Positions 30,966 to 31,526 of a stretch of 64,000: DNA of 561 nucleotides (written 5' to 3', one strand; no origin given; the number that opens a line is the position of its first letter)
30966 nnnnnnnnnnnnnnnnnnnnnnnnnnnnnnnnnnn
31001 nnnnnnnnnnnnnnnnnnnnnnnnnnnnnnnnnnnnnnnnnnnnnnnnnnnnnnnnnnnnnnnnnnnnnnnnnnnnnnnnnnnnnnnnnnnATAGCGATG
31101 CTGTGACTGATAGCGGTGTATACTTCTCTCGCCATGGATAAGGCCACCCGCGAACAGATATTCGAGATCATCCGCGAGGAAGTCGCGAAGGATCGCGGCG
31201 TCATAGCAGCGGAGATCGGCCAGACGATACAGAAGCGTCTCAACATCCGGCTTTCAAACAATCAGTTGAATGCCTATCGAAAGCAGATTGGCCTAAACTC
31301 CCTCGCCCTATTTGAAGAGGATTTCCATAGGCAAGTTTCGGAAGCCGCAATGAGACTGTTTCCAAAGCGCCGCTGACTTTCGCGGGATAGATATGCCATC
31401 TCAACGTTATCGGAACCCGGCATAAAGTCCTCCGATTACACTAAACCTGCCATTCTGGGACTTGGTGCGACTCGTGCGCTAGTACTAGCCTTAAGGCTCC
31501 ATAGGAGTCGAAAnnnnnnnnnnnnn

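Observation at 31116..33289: Three-gene plus-strand unit ending in a T5orf172/GIY-YIG-like domain protein: candidate defence or addiction module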

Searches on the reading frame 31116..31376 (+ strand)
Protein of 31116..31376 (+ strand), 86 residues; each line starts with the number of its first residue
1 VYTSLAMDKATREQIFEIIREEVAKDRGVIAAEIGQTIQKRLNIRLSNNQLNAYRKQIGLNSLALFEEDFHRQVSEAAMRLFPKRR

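Call 3: search_protein_families(library=pfam, proteins=[window:31116-31376:+], max_evalue=0.1)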
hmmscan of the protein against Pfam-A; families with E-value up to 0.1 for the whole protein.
window:31116-31376:+ (86 aa): 0 families

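Call 4: search_protein_families(library=padloc, proteins=[window:31116-31376:+], max_evalue=0.1)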
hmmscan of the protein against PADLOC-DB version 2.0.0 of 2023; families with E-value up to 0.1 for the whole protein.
window:31116-31376:+ (86 aa): 0 families

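Call 28: search_protein_families(library=ncbifam, proteins=[window:31116-31376:+], max_evalue=0.1)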
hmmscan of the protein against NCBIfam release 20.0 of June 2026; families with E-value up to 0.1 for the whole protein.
window:31116-31376:+ (86 aa): 0 families

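Call 29: search_protein_families(library=phrogs, proteins=[window:31116-31376:+], max_evalue=0.1)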
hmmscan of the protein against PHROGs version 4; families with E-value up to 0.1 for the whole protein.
window:31116-31376:+ (86 aa): 2 families
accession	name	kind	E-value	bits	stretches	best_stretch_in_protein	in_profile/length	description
phrog_2345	-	transcription regulation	0.0081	16.8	1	6-54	28-71/146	transcriptional regulator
phrog_6688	-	unknown function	0.029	14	1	32-64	574-609/681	-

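Call 50: find_homologous_proteins(query=window:31134-31373:+, max_evalue=0.01)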
Query window:31134-31373:+ (80 aa): 1 proteins with E <= 0.01 among 1 candidates.
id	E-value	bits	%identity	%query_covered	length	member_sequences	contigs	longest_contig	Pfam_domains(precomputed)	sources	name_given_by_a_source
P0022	7.7e-43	161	100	100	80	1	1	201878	-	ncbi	-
